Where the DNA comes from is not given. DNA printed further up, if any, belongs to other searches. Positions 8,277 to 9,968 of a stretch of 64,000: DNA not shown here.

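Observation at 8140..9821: Orphan cobalamin riboswitch controlling a T9SS-secreted beta-propeller protein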

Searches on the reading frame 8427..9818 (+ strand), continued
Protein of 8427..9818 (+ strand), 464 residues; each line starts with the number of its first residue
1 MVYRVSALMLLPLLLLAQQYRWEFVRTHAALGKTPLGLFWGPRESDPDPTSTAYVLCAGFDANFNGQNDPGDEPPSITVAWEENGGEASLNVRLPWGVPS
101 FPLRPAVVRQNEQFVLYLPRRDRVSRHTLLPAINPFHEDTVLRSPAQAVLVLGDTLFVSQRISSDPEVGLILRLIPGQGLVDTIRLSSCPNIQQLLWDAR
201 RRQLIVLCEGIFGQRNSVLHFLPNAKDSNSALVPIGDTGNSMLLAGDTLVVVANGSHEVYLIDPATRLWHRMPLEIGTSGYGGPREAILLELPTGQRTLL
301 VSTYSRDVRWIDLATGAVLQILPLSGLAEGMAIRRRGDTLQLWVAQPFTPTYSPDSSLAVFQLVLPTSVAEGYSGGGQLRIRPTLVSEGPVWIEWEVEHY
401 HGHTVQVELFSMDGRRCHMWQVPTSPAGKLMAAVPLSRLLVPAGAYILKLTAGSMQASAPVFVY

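Call 27: list_cluster_members(proteins=[P0001, P0003, P0012])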
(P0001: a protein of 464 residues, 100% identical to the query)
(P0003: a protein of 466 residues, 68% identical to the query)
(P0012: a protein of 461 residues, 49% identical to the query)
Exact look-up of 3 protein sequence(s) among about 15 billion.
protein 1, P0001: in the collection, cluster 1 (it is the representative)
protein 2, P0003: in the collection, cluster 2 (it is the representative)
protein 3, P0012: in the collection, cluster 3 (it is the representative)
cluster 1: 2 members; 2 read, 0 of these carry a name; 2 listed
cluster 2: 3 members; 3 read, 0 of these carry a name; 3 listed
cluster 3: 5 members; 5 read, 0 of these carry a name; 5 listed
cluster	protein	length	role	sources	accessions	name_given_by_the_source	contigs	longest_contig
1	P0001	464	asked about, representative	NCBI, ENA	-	-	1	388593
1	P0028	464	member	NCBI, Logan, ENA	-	-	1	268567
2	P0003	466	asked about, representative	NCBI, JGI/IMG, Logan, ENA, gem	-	-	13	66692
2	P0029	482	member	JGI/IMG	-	-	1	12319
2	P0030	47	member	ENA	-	-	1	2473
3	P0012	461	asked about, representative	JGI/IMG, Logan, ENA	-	-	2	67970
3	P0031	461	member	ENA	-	-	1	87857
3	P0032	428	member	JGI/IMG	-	-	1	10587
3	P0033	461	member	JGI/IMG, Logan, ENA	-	-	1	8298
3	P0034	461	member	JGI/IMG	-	-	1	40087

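Call 30: find_related_loci(query=A2, collection=genome_contigs, flank=6000)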
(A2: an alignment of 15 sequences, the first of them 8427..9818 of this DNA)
Query A2 (464 aa) in genome_contigs; peptide patterns used: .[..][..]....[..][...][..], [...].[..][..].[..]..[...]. (x = any residue, [..] = any of these).
599 stretches matched a pattern (row limit reached: there are more); 18 encode a relative of the query (tblastn E <= 1e-3); 18 distinct loci.
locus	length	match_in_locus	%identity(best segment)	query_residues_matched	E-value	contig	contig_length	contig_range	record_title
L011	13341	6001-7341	68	16-464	0e+0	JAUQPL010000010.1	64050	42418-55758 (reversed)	MAG: Bacteroidota bacterium isolate GXS.bins.67.201907 NODE_218_length_64050_cov_45.862100, whole genome shotgun sequenc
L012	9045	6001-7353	62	15-464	5e-179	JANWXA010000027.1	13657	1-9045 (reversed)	MAG: Candidatus Kapaibacterium sp. isolate SKYG35 NODE_27_length_13657_cov_3.435420, whole genome shotgun sequence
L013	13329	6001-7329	52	19-464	4e-129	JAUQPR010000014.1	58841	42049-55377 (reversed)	MAG: Bacteroidota bacterium isolate JZ-1.bins.153.201901 NODE_223_length_58841_cov_3.809892, whole genome shotgun sequen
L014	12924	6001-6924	32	54-369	3e-31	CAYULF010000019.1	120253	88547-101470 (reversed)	MAG TPA_asm: uncultured Hyphomicrobiales bacterium isolate SRP334346_co1_107 genome assembly, contig: NODE_218_length_12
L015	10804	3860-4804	30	31-368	2e-30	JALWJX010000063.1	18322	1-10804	MAG: Candidatus Kapaibacterium sp. isolate M17_metabat1_scaf2bin.117 M17_NODE_2520_length_18322_cov_1.699533, whole geno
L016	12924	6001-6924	31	54-369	2e-30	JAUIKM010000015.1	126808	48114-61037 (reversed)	MAG: bacterium isolate Co_bin.359 NODE_1463_length_126808_cov_3.816934, whole genome shotgun sequence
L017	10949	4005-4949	30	31-368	9e-31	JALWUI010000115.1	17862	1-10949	MAG: Candidatus Kapaibacterium sp. isolate M2_metabat2_scaf2bin.264 M2_NODE_3352_length_17862_cov_2.853341, whole genome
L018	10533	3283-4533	30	51-450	4e-29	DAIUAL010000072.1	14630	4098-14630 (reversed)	MAG TPA_asm: Candidatus Kapaibacterium sp. isolate CTOTU1227 NODE_2787_length_14630_cov_5.959657, whole genome shotgun s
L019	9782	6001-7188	27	51-454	1e-28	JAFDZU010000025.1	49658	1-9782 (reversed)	MAG: Bacteroidetes bacterium isolate SZAS-91 BACT-KAN-6__25__length-49658, whole genome shotgun sequence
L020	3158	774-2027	30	54-463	7e-29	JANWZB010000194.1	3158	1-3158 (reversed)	MAG: Candidatus Kapaibacterium sp. isolate SKYG85 NODE_194_length_3158_cov_3.964622, whole genome shotgun sequence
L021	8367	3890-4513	33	153-369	5e-28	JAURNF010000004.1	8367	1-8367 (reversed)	MAG: Candidatus Kapaibacterium sp. isolate SFB_Oligo_Co_79 k141_76559, whole genome shotgun sequence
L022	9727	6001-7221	28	54-461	4e-25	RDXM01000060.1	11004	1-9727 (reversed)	MAG: Candidatus Kapaibacterium sp. isolate PH2015_12D_48_15 PH2015_12D_scaffold_1401, whole genome shotgun sequence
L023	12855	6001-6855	31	54-333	4e-24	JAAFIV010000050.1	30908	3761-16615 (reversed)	MAG: Ignavibacteria bacterium isolate bin62.metabat.ball.111 WN_Ignavibacteria_2_scaffold_50, whole genome shotgun seque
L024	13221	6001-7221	29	13-441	2e-33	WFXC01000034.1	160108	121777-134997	MAG: Candidatus Kapaibacterium sp. isolate S141_32_esom k151_327748, whole genome shotgun sequence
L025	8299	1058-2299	27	54-463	1e-21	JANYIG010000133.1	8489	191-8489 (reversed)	MAG: Candidatus Kapaibacterium sp. isolate GL140_2_metabinner_24 GL140_2_k141_1637963, whole genome shotgun sequence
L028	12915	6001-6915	28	54-371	4e-21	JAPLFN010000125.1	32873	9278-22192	MAG: Candidatus Kapaibacterium sp. isolate LacPavin_0818_WC45_MAG_51_7 LacPavin_0818_WC45_scaffold_227340, whole genome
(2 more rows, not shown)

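Call 33: predict_structure(alignment_id=A1)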
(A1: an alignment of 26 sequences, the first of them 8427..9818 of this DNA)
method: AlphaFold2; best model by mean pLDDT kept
length: 464 residues; sequences in the alignment: 26
mean_pLDDT: 88.3   pTM: 0.81
mean pLDDT of the five models: 88.3, 88.0, 87.8, 87.5, 86.6
residues with pLDDT >= 90: 278; 70-90: 149; 50-70: 28; < 50: 9
segments of 3 or more residues with pLDDT < 50: 1-5, 370-373
pLDDT, mean of each block of 10 residues (from residue 1): 49 64 94 94 83 93 85 92 84 89 90 89 89 69 95 96 91 95 95 96 97 93 92 95 96 97 95 93 95 91 98 95 96 90 96 95 75 62 79 86 88 83 88 85 87 85 85
secondary structure, 60 per line:
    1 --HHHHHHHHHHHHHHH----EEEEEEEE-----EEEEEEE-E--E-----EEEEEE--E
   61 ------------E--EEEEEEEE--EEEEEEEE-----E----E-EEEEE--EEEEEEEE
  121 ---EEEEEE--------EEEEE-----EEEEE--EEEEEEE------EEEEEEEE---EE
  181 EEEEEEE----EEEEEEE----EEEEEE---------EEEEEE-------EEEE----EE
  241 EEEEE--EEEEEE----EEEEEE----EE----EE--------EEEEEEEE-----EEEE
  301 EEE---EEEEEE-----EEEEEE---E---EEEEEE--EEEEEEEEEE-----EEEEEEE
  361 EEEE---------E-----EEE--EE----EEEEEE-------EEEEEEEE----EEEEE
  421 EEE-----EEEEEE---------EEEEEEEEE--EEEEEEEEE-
elements in order: H3-17 E22-29 E35-41 E52-57 E76-83 E86-93 E106-110 E113-120 E124-129 E138-142 E148-152 E155-161 E168-175 E179-187 E192-198 E203-208 E218-223 E231-234 E239-245 E248-253 E258-263 E284-291 E297-303 E307-312 E318-323 E331-336 E339-348 E354-364 E380-382 E391-396 E404-411 E416-423 E429-434 E444-452 E455-463

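Call 38: fold_search(model_id=the predicted structure, library=pdb)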
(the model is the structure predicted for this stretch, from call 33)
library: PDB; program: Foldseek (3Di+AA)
matches with E <= 10: 1844; with E <= 0.001: 1195
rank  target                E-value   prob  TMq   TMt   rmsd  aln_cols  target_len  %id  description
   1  1l0q_A                3.9e-10  1.00  0.43  0.51  14.7       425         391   14  Tandem YVTN beta-propeller and PKD domains from an archaeal surface layer protein (released 2002-11-06)
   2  5mzh_B                2.7e-09  1.00  0.47  0.52   8.9       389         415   10  Crystal structure of ODA16 from Chlamydomonas reinhardtii (released 2017-03-22)
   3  4v0n_F                5.7e-09  1.00  0.49  0.70   4.9       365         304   13  Crystal structure of BBS1N in complex with ARL6DN, soaked with mercury (released 2014-11-19)
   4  9n73_LT               6.0e-09  1.00  0.45  0.25  19.8       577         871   11  SSU processome maturation and disassembly, State G (released 2025-10-29)
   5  9ijj_R                6.3e-09  1.00  0.50  0.51   9.7       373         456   10  In situ structure of the central apparatus in mouse sperm axoneme. (released 2025-06-04)
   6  6xt9_A                6.5e-09  1.00  0.45  0.38  27.4       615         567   10  Subunits BBS 1,4,8,9,18 of the human BBSome complex (released 2020-01-29)
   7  6vbu_2                7.5e-09  1.00  0.49  0.36  22.0       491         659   12  Structure of the bovine BBSome complex (released 2020-01-29)
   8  5mzh_A                8.6e-09  1.00  0.38  0.43  21.7       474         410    9  Crystal structure of ODA16 from Chlamydomonas reinhardtii (released 2017-03-22)
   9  8snb_4B               9.0e-09  1.00  0.26  0.21  18.8       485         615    9  atomic model of sea urchin sperm doublet microtubule (48-nm periodicity) (released 2023-06-28)
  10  8h93_B                9.5e-09  1.00  0.49  0.61   4.8       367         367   10  Structure of dimeric mouse SCMC core complex (released 2024-01-10)
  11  2wq8                  9.5e-09  1.00  0.40  0.31  15.9       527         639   10  Glycan labelling using engineered variants of galactose oxidase obtained by directed evolution (released 2010-09-01)
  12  3vgz_A                9.9e-09  1.00  0.50  0.68   5.3       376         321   11  Crystal structure of E. coli YncE (released 2011-11-16)
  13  7a5p_z                9.9e-09  1.00  0.49  0.50  27.7       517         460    8  Human C Complex Spliceosome - Medium-resolution PERIPHERY (released 2020-10-14)
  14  7t1y_B                1.0e-08  1.00  0.48  0.50   8.2       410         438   12  Structure of the Fbw7-Skp1-MycCdegron complex (released 2022-02-16)
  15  7t1z_B                1.1e-08  1.00  0.47  0.50   7.9       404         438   12  Structure of the Fbw7-Skp1-MycNdegron complex (released 2022-02-16)
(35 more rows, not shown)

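Call 40: search_protein_representatives(alignment_id=A1)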
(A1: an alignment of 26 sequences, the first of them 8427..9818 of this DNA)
Query: 26 sequences, 447 profile positions. Proteins with E-value up to 0.001 (for the whole library): 19061; up to 1e-10: 927; up to 1e-30: 240. The best 150 are listed.
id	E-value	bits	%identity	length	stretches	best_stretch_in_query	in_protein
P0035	2.3e-212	721.9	-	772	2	27-445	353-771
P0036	1.1e-181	620.8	-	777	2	5-353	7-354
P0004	8.6e-158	542.0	-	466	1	3-444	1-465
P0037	3.4e-140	484.0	-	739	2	34-441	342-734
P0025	1.6e-124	432.4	-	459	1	3-445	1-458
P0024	2.2e-117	408.9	-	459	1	3-445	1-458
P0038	2.3e-114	398.9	-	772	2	8-348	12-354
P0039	1.7e-112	392.7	-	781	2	27-441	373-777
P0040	1.7e-111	389.4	-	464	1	14-445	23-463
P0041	1.2e-110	386.6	-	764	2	62-445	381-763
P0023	7.2e-110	384.1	-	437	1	3-436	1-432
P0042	1.4e-109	383.1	-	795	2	11-349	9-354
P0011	4.8e-109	381.4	-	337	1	11-317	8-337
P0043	1.5e-107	376.5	-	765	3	7-350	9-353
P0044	3.8e-105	368.5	-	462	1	8-445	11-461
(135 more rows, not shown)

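Call 50: search_protein_families(library=ncbifam, proteins=[L024:7287-9170:+, L014:8196-10238:+, L008:9380-11293:+, L006:3232-6042:-], max_evalue=0.001)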
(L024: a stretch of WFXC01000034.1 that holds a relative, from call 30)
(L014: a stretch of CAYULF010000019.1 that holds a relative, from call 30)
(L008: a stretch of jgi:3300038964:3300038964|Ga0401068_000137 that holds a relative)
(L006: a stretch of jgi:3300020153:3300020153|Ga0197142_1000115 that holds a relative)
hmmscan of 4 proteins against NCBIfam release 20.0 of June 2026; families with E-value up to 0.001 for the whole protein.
L024:7287-9170:+ (628 aa): 7 families
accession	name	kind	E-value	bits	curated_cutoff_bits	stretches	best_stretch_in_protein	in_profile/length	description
TIGR01779.1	TonB-B12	equivalog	6.6e-27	94.3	599.7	2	419-626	410-612/614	TonB-dependent vitamin B12 receptor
NF007926.1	PRK10641.1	equivalog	4.1e-18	65.3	836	2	416-622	411-611/617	TonB-dependent vitamin B12 receptor BtuB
TIGR01783.1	TonB-siderophor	subfamily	2e-10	39.9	223.5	1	431-609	442-622/649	TonB-dependent siderophore receptor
NF038079.1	TonB_sider_MxcH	equivalog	1.5e-09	36.5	925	1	69-185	151-269/792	TonB-dependent siderophore myxochelin receptor MxcH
TIGR01785.1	TonB-hemin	subfamily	3e-09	35.9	316.85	1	397-628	414-677/677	TonB-dependent heme/hemoglobin receptor family protein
TIGR01786.1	TonB-hemlactrns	subfamily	2.5e-07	29.4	323.75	1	397-608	438-687/719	TonB-dependent hemoglobin/transferrin/lactoferrin family receptor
TIGR01782.1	TonB-Xanth-Caul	subfamily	0.00012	20.5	310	0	73-155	47-131/868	TonB-dependent receptor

L014:8196-10238:+ (681 aa): 27 families (the best 25 are shown)
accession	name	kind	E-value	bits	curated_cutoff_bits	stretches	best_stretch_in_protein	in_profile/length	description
TIGR01779.1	TonB-B12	equivalog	1.7e-44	152.4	599.7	2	82-193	44-154/614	TonB-dependent vitamin B12 receptor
NF007926.1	PRK10641.1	equivalog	4.2e-29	101.5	836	2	82-214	42-175/617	TonB-dependent vitamin B12 receptor BtuB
TIGR01783.1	TonB-siderophor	subfamily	2e-24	86.2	223.5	2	91-192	9-107/649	TonB-dependent siderophore receptor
TIGR01785.1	TonB-hemin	subfamily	2e-24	86.1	316.85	2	75-193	6-129/677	TonB-dependent heme/hemoglobin receptor family protein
TIGR01786.1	TonB-hemlactrns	subfamily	6.4e-22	77.7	323.75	2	87-193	24-134/719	TonB-dependent hemoglobin/transferrin/lactoferrin family receptor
NF038079.1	TonB_sider_MxcH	equivalog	5.6e-17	61.1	925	1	66-246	116-294/792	TonB-dependent siderophore myxochelin receptor MxcH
NF010010.0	PRK13483.1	equivalog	6.2e-17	60.8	927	1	61-192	31-162/660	ligand-gated channel protein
NF010038.0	PRK13513.1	equivalog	2.6e-15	56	942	1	50-192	22-164/659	ligand-gated channel protein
NF007478.2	PRK10064.1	equivalog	8.2e-14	50.8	745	1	48-192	15-157/663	catecholate siderophore receptor CirA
NF010012.0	PRK13486.1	equivalog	2.1e-12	46.2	924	1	90-192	48-157/696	TonB-dependent receptor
NF047944.1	FoxamRcptFoxA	equivalog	2.6e-12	45.8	1300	1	61-218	30-187/697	ferrioxamine B receptor FoxA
NF010651.0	PRK14050.1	equivalog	2.1e-11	42.7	884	1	104-190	100-183/730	TonB-dependent siderophore receptor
NF010048.1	PRK13524.1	subfamily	1.8e-09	36.7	493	1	105-192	75-175/744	FepA family TonB-dependent siderophore receptor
NF049945.1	TonB_dep_FCYXU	equivalog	5.4e-09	35.2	825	1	127-193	97-167/697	TonB-dependent receptor, FCYXU motif-type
NF010011.0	PRK13484.1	equivalog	5.9e-09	34.7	1197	1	91-192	54-158/682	IreA family TonB-dependent siderophore receptor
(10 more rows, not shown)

L008:9380-11293:+ (638 aa): 17 families
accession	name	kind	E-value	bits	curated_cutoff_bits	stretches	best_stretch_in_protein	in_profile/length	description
TIGR01779.1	TonB-B12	equivalog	5.4e-30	104.5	599.7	2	10-170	10-173/614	TonB-dependent vitamin B12 receptor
NF007926.1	PRK10641.1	equivalog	1e-19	70.5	836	2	63-198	62-199/617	TonB-dependent vitamin B12 receptor BtuB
TIGR01785.1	TonB-hemin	subfamily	6.2e-15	54.7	316.85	2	31-380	3-319/677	TonB-dependent heme/hemoglobin receptor family protein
TIGR01783.1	TonB-siderophor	subfamily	1.3e-14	53.8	223.5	2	59-182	19-139/649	TonB-dependent siderophore receptor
NF049947.1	TonB_dep_PCPU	exception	1.1e-13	50.3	800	1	389-633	430-680/685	TonB-dependent receptor, PCPU motif-type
TIGR01786.1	TonB-hemlactrns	subfamily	3.2e-13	48.9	323.75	1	54-151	28-131/719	TonB-dependent hemoglobin/transferrin/lactoferrin family receptor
NF010012.0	PRK13486.1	equivalog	3e-10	39.1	924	2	439-569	465-595/696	TonB-dependent receptor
NF010010.0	PRK13483.1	equivalog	3.3e-10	38.6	927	1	17-158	22-167/660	ligand-gated channel protein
NF049946.1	TonB_dep_CU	exception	5.3e-10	38.2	700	1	400-638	446-682/683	TonB-dependent receptor, CU motif-type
NF007478.2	PRK10064.1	equivalog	1e-09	37.3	745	1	22-159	24-163/663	catecholate siderophore receptor CirA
NF038079.1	TonB_sider_MxcH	equivalog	1.1e-08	33.6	925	1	67-177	153-265/792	TonB-dependent siderophore myxochelin receptor MxcH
NF047944.1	FoxamRcptFoxA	equivalog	2.7e-08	32.6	1300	1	60-157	69-166/697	ferrioxamine B receptor FoxA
NF007465.0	PRK10044.1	equivalog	4.7e-08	31.7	803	1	52-159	86-192/726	ferrichrome porin FhuA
NF010038.0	PRK13513.1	equivalog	1.2e-06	27.3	942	1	58-158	65-169/659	ligand-gated channel protein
NF010651.0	PRK14050.1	equivalog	1.5e-05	23.3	884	1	59-157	94-189/730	TonB-dependent siderophore receptor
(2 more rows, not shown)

L006:3232-6042:- (937 aa): 20 families
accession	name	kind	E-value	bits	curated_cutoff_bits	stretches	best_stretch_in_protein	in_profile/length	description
TIGR01785.1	TonB-hemin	subfamily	8.7e-25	87.2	316.85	2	594-746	413-568/677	TonB-dependent heme/hemoglobin receptor family protein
TIGR01786.1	TonB-hemlactrns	subfamily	4.1e-19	68.4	323.75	2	594-746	437-594/719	TonB-dependent hemoglobin/transferrin/lactoferrin family receptor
TIGR01783.1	TonB-siderophor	subfamily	1.4e-18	66.9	223.5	2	594-736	407-525/649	TonB-dependent siderophore receptor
TIGR04056.1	OMP_RagA_SusC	subfamily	1.1e-11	43.9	368.25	1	26-206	3-181/981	SusC/RagA family TonB-linked outer membrane protein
NF010010.0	PRK13483.1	equivalog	7.6e-11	40.7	927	1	643-733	450-544/660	ligand-gated channel protein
TIGR01779.1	TonB-B12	equivalog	1e-10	40.8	599.7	2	642-734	423-503/614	TonB-dependent vitamin B12 receptor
TIGR01782.1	TonB-Xanth-Caul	subfamily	6.8e-10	37.9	310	1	521-743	516-751/868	TonB-dependent receptor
NF052345.1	S_layer_anammox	exception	1.6e-08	32.5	1400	1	22-107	1311-1396/1596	Kustd1514 family S-layer glycoprotein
NF041535.1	TonB_rec_PqqU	equivalog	7.1e-07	27.9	1200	1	175-234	79-137/676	TonB-dependent receptor PqqU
NF049944.1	TonB_dep_PUIUD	equivalog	7.5e-07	27.8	850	1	635-735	479-571/686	TonB-dependent receptor, PUIUD motif-type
NF010011.0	PRK13484.1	equivalog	1.2e-06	27.1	1197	0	642-748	464-567/682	IreA family TonB-dependent siderophore receptor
NF049947.1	TonB_dep_PCPU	exception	1.2e-06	27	800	0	644-737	484-573/685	TonB-dependent receptor, PCPU motif-type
NF049946.1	TonB_dep_CU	exception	1.8e-05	23.2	700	0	193-231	136-174/683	TonB-dependent receptor, CU motif-type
NF049945.1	TonB_dep_FCYXU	equivalog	2.3e-05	23.2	825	1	158-238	93-178/697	TonB-dependent receptor, FCYXU motif-type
NF007926.1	PRK10641.1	equivalog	6.6e-05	21.6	836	0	151-236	76-163/617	TonB-dependent vitamin B12 receptor BtuB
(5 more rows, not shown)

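Call 51: search_solved_structures(query=L024:7287-9170:+, max_evalue=0.001)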
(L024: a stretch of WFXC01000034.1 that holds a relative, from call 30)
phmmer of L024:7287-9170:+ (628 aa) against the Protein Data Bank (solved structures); distinct sequences matched with E-value up to 0.001: 10.
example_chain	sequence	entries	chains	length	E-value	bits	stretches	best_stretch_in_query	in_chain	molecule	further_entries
8blw_A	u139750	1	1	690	1.1e-27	100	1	13-624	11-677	Vitamin B12 transporter BtuB1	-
8bmx_C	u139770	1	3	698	2.3e-18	69.2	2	415-623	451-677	Putative TonB-linked outer membrane receptor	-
8p97_A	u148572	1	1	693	2.4e-13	52.7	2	414-622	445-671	TonB-dependent receptor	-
8p98_A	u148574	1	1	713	2.7e-13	52.5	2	414-622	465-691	Vitamin B12 transporter BtuB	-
1nqf_A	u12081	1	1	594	1.3e-11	47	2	51-208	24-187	Vitamin B12 receptor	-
3rgn_A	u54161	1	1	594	3.1e-10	42.4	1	51-208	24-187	Vitamin B12 transporter BtuB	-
3rgm_A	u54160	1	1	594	3.6e-10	42.2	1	51-208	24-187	Vitamin B12 transporter BtuB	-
2gsk_A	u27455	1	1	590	4.5e-10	41.9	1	52-208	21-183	Vitamin B12 transporter btuB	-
1nqe_A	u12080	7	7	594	4.9e-10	41.8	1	51-208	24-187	Vitamin B12 receptor | Vitamin B12 transporter btuB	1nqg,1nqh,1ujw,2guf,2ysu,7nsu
3m8b_A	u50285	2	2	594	5e-10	41.7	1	52-208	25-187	Vitamin B12 transporter btuB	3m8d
